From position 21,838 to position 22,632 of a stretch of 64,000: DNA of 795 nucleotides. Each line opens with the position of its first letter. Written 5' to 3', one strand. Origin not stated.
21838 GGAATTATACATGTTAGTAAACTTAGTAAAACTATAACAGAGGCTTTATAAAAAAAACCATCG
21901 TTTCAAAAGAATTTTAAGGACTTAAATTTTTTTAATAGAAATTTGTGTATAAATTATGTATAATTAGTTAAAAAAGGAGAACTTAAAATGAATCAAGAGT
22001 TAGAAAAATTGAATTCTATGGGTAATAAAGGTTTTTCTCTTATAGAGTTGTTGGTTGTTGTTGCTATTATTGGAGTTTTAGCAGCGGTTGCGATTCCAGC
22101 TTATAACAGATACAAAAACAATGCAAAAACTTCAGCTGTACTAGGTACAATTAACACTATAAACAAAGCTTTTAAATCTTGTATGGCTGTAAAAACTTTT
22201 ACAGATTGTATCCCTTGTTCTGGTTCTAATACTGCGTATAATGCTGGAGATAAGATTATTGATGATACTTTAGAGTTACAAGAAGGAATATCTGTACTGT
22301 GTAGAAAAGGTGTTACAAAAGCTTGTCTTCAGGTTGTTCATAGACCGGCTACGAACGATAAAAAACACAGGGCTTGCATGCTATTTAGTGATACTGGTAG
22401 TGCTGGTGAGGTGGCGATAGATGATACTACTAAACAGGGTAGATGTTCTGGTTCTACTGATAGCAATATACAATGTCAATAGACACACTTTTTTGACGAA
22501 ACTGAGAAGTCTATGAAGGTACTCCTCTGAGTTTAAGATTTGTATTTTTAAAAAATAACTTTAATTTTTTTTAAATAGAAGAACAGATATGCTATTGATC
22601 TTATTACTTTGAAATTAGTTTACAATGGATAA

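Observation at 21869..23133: Type IV pilin gene bracketed by a perfect 35-bp inverted repeat, with a 616-bp ORF-free tail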

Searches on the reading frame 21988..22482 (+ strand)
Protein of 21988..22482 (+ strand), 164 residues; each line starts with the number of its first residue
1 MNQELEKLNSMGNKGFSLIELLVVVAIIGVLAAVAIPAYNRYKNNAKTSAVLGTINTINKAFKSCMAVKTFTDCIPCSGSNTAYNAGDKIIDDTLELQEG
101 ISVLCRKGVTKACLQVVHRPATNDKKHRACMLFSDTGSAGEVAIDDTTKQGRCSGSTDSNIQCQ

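Call 11: find_encoding_contigs(protein=window:21988-22482:+, flank=10000, max_places=10)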
Protein window:21988-22482:+ (164 aa): 1 contig read that carries it; 1 place shown.
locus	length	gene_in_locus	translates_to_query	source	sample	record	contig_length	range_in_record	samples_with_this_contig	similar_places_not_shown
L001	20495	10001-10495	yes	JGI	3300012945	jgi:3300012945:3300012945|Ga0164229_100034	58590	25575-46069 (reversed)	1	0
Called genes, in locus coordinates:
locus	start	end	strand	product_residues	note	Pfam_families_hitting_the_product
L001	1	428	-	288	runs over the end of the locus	PF04085:MreC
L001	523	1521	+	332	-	PF13624:SurA_N_3, PF13623:SurA_N_2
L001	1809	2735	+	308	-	-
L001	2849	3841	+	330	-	PF00579:tRNA-synt_1b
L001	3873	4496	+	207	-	PF00596:Aldolase_II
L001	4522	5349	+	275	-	PF00348:polyprenyl_synt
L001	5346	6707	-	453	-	PF00772:DnaB, PF06745:ATPase (faint), PF03796:DnaB_C, PF13481:AAA_25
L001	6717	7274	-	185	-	PF02954:HTH_8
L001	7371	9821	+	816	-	PF13491:FtsK_4TM, PF17854:FtsK_alpha, PF01580:FtsK_SpoIIIE, PF09397:FtsK_gamma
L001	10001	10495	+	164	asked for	PF07963:N_methyl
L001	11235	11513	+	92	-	-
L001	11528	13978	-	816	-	PF03477:ATP-cone, PF00317:Ribonuc_red_lgN, PF02867:Ribonuc_red_lgC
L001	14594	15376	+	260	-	PF01555:N6_N4_Mtase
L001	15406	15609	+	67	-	-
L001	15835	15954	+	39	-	-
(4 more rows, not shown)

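Call 12: search_protein_families(library=pfam, proteins=[window:21988-22482:+], max_evalue=0.01)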
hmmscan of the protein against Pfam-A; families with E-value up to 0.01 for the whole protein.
window:21988-22482:+ (164 aa): 1 family
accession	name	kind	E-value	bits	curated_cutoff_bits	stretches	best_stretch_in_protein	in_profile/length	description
PF07963.17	N_methyl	-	3.2e-08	33.2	21.2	1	12-36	3-27/27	Prokaryotic N-terminal methylation motif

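Call 15: find_homologous_proteins(query=window:21988-22482:+, max_evalue=0.001)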
Query window:21988-22482:+ (164 aa): 798 proteins with E <= 0.001 among 1679 candidates; the best 120 are listed.
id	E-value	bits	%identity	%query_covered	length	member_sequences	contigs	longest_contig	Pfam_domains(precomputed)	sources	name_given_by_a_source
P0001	1.1e-95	335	100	94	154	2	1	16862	PF07963.18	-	-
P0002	1.5e-49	186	65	92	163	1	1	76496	PF07963.18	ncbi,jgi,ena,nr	ncbi:MAG: pilin [Bdellovibrionales bacterium]|nr:pilin [Bdellovibrionales bacterium]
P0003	1.2e-44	170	58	86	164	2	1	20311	PF07963.18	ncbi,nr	ncbi:MAG: prepilin-type N-terminal cleavage/methylation domain-containing protein [Bdellovibrionales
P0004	1.1e-26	111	49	86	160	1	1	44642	PF07963.18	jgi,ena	-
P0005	9.6e-25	105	45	84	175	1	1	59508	PF07963.18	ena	-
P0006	6.8e-24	102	46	87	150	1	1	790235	PF07963.18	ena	-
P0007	3.8e-21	93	42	92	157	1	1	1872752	PF07963.18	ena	-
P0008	6.1e-21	93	42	90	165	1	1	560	PF07963.18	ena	-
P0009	1.5e-20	91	44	80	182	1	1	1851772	PF07963.18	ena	-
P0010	5.9e-20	90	47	82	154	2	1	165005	PF07963.18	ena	-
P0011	2.0e-19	88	41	80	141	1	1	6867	-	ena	-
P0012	4.1e-19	87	44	76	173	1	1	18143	PF07963.18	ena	-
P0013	7.8e-19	86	42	80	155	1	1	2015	PF07963.18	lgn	-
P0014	9.1e-19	86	52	63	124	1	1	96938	PF07963.18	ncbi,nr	ncbi:MAG: pilin [Bdellovibrionales bacterium]|nr:pilin [Bdellovibrionales bacterium]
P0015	3.0e-18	84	43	80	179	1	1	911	PF07963.18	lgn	-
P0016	3.5e-18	84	69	39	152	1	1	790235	PF07963.18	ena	-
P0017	7.7e-18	83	41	86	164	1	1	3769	PF07963.18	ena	-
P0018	8.9e-18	82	45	91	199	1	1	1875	PF07963.18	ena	-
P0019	1.0e-17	82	43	75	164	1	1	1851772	PF07963.18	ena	-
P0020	1.6e-17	82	41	76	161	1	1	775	PF07963.18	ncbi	-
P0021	4.9e-17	80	46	65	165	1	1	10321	PF07963.18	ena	-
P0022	6.1e-17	80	46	62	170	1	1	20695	PF07963.18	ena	-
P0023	6.8e-17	80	50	63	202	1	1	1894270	PF07963.18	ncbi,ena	-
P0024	8.7e-17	79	54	45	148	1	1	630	PF07963.18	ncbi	-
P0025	1.1e-16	79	42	80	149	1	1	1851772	PF07963.18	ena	-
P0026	1.3e-16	79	39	90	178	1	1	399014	PF07963.18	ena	-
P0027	1.8e-16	78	49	62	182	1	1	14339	PF07963.18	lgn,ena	-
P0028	2.9e-16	78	41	79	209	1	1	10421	PF07963.18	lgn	-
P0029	5.9e-16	77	46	65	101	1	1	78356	PF07963.18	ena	-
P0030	8.5e-16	76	42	82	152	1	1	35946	PF07963.18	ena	-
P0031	8.8e-16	76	59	45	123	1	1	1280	PF07963.18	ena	-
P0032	8.9e-16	76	43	77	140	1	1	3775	PF07963.18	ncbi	ncbi:MAG: type IV pilin protein, partial [Bdellovibrionales bacterium]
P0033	9.7e-16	76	42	85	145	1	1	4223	PF07963.18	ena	-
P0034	9.9e-16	76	64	37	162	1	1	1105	PF07963.18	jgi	-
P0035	1.1e-15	76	53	52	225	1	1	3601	PF07963.18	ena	-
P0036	1.2e-15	76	39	85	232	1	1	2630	PF07963.18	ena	-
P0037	2.3e-15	75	60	43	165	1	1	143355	PF07963.18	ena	-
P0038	2.3e-15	75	50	55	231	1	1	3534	PF07963.18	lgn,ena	-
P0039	2.8e-15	74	63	37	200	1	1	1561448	PF07963.18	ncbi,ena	-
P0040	3.0e-15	74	67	37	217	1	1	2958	PF07963.18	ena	-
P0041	3.2e-15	74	58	45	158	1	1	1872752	PF07963.18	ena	-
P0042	3.3e-15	74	45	74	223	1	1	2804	PF07963.18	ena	-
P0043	3.4e-15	74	59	45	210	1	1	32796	PF07963.18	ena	-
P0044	3.4e-15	74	39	74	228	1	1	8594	PF07963.18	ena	-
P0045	4.1e-15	74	44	74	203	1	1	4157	PF07963.18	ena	-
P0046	5.1e-15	73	49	63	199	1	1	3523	PF07963.18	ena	-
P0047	5.2e-15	73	68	37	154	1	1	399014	PF07963.18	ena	-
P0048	5.9e-15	73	56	43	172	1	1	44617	PF07963.18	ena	-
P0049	6.7e-15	73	36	91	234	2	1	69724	PF07963.18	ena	-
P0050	6.7e-15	73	59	40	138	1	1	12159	PF07963.18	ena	-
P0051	6.9e-15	73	64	37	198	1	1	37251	PF07963.18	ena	-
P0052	8.7e-15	73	48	60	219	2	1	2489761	PF07963.18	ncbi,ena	-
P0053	9.1e-15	73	43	76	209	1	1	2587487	PF07963.18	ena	-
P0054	9.3e-15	73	61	38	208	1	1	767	PF07963.18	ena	-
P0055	1.0e-14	73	61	37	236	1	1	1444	PF07963.18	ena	-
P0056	1.3e-14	72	62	37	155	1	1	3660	PF07963.18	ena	-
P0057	1.3e-14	72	33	91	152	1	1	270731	PF07963.18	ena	-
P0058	1.4e-14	72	49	57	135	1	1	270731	PF07963.18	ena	-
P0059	1.5e-14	72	40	74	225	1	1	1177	PF07963.18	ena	-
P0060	1.8e-14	72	44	64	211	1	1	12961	PF07963.18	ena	-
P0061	1.9e-14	72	57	45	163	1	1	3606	PF07963.18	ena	-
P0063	2.5e-14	71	45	60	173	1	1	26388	PF07963.18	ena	-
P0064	2.7e-14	71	59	37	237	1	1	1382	PF07963.18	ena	-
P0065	3.4e-14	71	54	43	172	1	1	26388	PF07963.18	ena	-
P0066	3.4e-14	71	48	62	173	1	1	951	PF07963.18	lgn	-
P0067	3.5e-14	71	48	62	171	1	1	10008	PF07963.18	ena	-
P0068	3.7e-14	71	65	37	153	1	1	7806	PF07963.18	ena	-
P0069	4.0e-14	71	59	38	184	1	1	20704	PF07963.18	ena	-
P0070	4.5e-14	70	45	63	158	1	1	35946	PF07963.18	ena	-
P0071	4.8e-14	70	44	76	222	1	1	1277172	PF07963.18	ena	-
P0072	5.4e-14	70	62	39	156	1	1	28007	PF07963.18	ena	-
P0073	6.6e-14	70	59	37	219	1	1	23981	PF07963.18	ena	-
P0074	8.3e-14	70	48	54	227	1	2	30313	PF07963.18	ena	-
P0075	9.1e-14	69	42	75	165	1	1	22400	PF07963.18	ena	-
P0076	9.5e-14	69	57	45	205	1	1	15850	PF07963.18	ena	-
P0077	1.1e-13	69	61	37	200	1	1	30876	PF07963.18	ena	-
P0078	1.1e-13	69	62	37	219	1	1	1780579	PF07963.18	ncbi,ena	-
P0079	1.2e-13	69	56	41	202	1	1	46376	PF07963.18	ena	-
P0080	1.3e-13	69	38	80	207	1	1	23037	PF07963.18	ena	-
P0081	1.3e-13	69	65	37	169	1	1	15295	PF07963.18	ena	-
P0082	1.3e-13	69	61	37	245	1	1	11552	PF07963.18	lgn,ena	-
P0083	1.3e-13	69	37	92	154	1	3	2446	PF07963.18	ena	-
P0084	1.4e-13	69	66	37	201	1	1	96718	PF07963.18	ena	-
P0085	1.4e-13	69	56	37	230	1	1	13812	PF07963.18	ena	-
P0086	1.5e-13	69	49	55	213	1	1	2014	PF07963.18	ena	-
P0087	1.5e-13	69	57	46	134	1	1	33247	PF07963.18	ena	-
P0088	1.6e-13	69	52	52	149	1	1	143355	PF07963.18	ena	-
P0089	1.7e-13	69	48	62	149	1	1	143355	PF07963.18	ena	-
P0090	1.8e-13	68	61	37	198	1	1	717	PF07963.18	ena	-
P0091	2.0e-13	68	41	81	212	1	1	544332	PF07963.18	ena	-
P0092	2.1e-13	68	62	37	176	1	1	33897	PF07963.18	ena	-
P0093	2.1e-13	68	38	85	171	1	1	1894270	PF07963.18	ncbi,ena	-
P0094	2.4e-13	68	62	37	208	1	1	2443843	PF07963.18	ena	-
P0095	2.5e-13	68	42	72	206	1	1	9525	PF07963.18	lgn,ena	-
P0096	2.9e-13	68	41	74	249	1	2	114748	PF07963.18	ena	-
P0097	2.9e-13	68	63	38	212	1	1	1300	PF07963.18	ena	-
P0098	3.3e-13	68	67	33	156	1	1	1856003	PF07963.18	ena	-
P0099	3.3e-13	68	39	87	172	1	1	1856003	PF07963.18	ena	-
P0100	3.4e-13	68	41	91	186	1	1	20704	PF07963.18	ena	-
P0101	3.4e-13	68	58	38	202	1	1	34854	PF07963.18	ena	-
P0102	3.6e-13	68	59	38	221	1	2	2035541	PF07963.18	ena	-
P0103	4.5e-13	67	37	81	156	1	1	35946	PF07963.18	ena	-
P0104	5.0e-13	67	59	39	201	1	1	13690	PF07963.18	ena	-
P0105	6.5e-13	67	55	42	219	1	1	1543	PF07963.18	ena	-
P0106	6.8e-13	67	62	37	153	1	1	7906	PF07963.18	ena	-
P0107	7.8e-13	66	35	91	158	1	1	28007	PF07963.18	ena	-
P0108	8.4e-13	66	54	37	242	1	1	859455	PF07963.18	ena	-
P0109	1.0e-12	66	56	37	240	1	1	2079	PF07963.18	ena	-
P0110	1.1e-12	66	60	38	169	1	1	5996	PF07963.18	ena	-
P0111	1.1e-12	66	60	37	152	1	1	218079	PF07963.18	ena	-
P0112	1.2e-12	66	55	45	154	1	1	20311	PF07963.18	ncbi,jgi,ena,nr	ncbi:MAG: prepilin-type N-terminal cleavage/methylation domain-containing protein [Bdellovibrionales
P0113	1.2e-12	66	55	42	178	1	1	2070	PF07963.18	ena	-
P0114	1.2e-12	66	57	37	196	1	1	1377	PF07963.18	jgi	-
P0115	1.3e-12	66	54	43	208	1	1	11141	PF07963.18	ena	-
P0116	1.4e-12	66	54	51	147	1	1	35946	PF07963.18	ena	-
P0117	1.4e-12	66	36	90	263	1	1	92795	PF07963.18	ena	-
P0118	1.6e-12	65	54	43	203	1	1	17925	PF07963.18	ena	-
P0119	1.8e-12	65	58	39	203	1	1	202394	PF07963.18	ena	-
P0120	1.8e-12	65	54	43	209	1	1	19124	PF07963.18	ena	-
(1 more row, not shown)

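Call 16: find_encoding_contigs(protein=P0001, flank=10000, max_places=10)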
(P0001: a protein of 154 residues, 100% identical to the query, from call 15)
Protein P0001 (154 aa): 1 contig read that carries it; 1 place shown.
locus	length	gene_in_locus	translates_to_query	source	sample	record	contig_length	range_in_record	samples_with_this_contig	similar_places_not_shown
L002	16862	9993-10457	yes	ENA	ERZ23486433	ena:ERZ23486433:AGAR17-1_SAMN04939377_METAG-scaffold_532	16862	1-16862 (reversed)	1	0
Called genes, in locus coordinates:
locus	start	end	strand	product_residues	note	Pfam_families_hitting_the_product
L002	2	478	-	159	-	?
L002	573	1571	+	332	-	PF13624:SurA_N_3, PF13623:SurA_N_2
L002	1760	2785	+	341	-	-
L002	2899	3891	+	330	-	PF00579:tRNA-synt_1b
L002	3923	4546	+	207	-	PF00596:Aldolase_II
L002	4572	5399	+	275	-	PF00348:polyprenyl_synt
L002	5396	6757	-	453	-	PF00772:DnaB, PF06745:ATPase (faint), PF03796:DnaB_C, PF13481:AAA_25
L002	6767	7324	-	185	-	PF02954:HTH_8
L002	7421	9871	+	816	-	PF13491:FtsK_4TM, PF17854:FtsK_alpha, PF01580:FtsK_SpoIIIE, PF09397:FtsK_gamma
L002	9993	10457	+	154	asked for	PF07963:N_methyl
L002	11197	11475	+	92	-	-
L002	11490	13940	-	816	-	PF03477:ATP-cone, PF00317:Ribonuc_red_lgN, PF02867:Ribonuc_red_lgC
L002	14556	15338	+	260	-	PF01555:N6_N4_Mtase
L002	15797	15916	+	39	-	-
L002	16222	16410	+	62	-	-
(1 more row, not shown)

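Call 17: find_encoding_contigs(protein=P0002, flank=10000, max_places=10)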
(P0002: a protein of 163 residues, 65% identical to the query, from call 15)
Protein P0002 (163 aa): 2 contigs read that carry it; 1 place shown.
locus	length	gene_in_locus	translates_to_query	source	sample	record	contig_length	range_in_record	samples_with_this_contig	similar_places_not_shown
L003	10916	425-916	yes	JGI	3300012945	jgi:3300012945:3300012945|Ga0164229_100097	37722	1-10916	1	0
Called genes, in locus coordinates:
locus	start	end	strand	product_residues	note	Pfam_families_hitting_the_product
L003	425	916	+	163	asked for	PF07963:N_methyl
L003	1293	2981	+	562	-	PF21760:SecD_1st, PF22599:SecDF_P1_head, PF02355:SecD_SecF_C, PF03176:MMPL (weak)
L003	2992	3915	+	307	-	PF07549:Sec_GG, PF02355:SecD_SecF_C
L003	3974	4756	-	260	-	PF05023:Phytochelatin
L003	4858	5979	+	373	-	PF00437:T2SSE, PF27713:UCP018868 (weak)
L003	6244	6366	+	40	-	-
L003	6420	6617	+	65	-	-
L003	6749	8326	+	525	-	PF00496:SBP_bac_5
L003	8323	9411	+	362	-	PF19300:BPD_transp_1_N, PF00528:BPD_transp_1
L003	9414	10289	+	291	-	PF12911:OppC_N, PF00528:BPD_transp_1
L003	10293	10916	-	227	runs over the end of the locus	PF03167:UDG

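Call 18: find_encoding_contigs(protein=P0003, flank=10000, max_places=10)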
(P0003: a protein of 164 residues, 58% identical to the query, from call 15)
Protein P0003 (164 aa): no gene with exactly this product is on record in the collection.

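Call 28: find_related_loci(query=window:21988-22482:+, collection=genome_contigs, flank=10000)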
Query window:21988-22482:+ (164 aa) in genome_contigs; peptide patterns used: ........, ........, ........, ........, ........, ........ (x = any residue, [..] = any of these).
119 stretches matched a pattern; 1 encode a relative of the query (tblastn E <= 1e-3); 1 distinct loci.
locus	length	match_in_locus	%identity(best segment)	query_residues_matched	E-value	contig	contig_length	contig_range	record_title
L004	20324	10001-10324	26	14-154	7e-7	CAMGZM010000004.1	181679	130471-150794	MAG: uncultured Fretibacterium sp. isolate SRR11784288_bin.17_metaWRAP_v1.3_MAG genome assembly, contig: ERZ12202745.9,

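Call 35: find_encoding_contigs(protein=P0112, flank=10000, max_places=6)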
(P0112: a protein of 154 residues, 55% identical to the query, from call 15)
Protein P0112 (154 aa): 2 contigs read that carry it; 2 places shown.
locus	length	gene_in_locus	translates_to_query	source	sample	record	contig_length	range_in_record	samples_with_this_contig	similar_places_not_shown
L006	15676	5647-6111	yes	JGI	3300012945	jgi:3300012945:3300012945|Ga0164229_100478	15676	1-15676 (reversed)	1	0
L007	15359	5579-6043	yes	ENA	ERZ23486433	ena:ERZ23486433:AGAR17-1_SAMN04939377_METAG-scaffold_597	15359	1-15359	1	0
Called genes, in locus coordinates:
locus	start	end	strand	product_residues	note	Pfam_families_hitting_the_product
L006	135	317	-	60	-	-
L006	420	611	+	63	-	-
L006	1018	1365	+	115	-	-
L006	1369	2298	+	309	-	-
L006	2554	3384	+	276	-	PF01678:DAP_epimerase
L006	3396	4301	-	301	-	PF13599:Pentapeptide_4 (weak), PF23894:LD_SV2 (faint), PF13576:Pentapeptide_3 (weak), PF13599:Pentapeptide_4 (weak), PF00805:Pentapeptide (weak), PF13599:Pentapeptide_4, PF25296:Decapeptide (weak), PF00805:Pentapeptide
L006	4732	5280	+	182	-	PF07963:N_methyl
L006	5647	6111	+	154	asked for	PF07963:N_methyl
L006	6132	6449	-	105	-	-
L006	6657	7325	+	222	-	PF16697:Yop-YscD_cpl, PF00498:FHA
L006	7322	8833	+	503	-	PF00117:GATase, PF07722:Peptidase_C26 (weak), PF02540:NAD_synthase (weak), PF00958:GMP_synt_C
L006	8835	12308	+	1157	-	PF02811:PHP, PF07733:DNA_pol3_alpha, PF17657:DNA_pol3_finger, PF14579:HHH_6, PF01336:tRNA_anti-codon (weak)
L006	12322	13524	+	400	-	-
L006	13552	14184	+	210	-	PF21948:LplA-B_cat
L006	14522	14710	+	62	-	-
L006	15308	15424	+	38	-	-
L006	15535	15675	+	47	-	?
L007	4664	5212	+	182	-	PF07963:N_methyl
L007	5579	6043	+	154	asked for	PF07963:N_methyl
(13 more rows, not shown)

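Call 36: find_encoding_contigs(protein=P0004, flank=10000, max_places=6)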
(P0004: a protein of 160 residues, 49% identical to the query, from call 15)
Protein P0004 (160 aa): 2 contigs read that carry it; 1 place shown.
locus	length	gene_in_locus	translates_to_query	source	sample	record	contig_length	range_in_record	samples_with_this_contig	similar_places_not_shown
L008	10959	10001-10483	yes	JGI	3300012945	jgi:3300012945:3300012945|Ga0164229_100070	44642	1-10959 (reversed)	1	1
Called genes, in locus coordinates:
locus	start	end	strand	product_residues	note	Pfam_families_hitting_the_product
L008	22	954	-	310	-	PF17284:Spermine_synt_N, PF01564:Spermine_synth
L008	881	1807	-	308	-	PF01536:SAM_decarbox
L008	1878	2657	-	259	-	-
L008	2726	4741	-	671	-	PF00378:ECH_1, PF16113:ECH_2, PF01210:NAD_Gly3P_dh_N (weak), PF02737:3HCDH_N, PF00725:3HCDH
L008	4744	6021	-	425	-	PF00108:Thiolase_N, PF02803:Thiolase_C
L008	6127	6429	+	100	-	PF03079:ARD (weak), PF02311:AraC_binding (weak), PF07883:Cupin_2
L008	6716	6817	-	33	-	-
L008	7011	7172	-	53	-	-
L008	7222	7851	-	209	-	-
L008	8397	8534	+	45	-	-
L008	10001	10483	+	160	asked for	PF07963:N_methyl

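Call 44: find_encoding_contigs(protein=P0005, flank=6000, max_places=4)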
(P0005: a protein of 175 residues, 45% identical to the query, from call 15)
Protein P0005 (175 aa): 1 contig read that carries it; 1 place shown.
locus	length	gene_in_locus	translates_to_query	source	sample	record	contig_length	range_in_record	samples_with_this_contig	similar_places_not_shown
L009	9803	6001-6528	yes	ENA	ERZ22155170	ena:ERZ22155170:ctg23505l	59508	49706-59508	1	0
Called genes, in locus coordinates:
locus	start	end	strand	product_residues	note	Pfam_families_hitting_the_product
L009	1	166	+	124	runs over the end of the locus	-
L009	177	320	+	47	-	-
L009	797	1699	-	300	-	PF01972:SDH_protease, PF00574:CLP_protease (faint), PF25145:NfeD1b_N (weak)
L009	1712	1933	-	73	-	-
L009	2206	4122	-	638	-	PF01935:DUF87, PF04851:ResIII (faint)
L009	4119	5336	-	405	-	PF13289:SIR2_2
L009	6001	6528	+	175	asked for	PF07963:N_methyl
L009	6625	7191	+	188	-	PF07963:N_methyl (weak)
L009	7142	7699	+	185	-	-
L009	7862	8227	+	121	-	-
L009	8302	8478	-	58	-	-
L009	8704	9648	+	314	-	PF05496:RuvB_N (faint), PF00004:AAA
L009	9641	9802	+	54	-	?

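Call 45: find_encoding_contigs(protein=P0006, flank=6000, max_places=4)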
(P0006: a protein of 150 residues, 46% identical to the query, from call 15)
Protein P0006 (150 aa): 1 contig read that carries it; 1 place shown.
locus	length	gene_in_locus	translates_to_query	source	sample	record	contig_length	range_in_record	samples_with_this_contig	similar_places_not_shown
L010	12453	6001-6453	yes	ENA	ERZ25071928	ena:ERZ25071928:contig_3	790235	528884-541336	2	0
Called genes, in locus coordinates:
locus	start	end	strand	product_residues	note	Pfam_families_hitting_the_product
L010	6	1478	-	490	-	PF01921:tRNA-synt_1f (faint), PF01406:tRNA-synt_1e, PF09334:tRNA-synt_1g (faint), PF15634:Tox-ART-HYE1 (weak)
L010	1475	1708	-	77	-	PF13459:Fer4_15 (weak), PF13370:Fer4_13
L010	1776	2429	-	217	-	-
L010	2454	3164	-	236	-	PF00535:Glycos_transf_2, PF10111:Glyco_tranf_2_2 (weak)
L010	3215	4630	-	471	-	PF00072:Response_reg, PF00158:Sigma54_activat, PF14532:Sigma54_activ_2, PF07728:AAA_5 (faint), PF25601:AAA_lid_14, PF02954:HTH_8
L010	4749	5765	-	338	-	PF00512:HisKA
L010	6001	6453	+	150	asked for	PF07963:N_methyl (weak)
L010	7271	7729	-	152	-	PF07963:N_methyl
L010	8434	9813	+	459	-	PF00884:Sulfatase, PF01663:Phosphodiest, PF16347:SGSH_C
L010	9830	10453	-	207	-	-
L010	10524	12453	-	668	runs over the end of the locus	PF01663:Phosphodiest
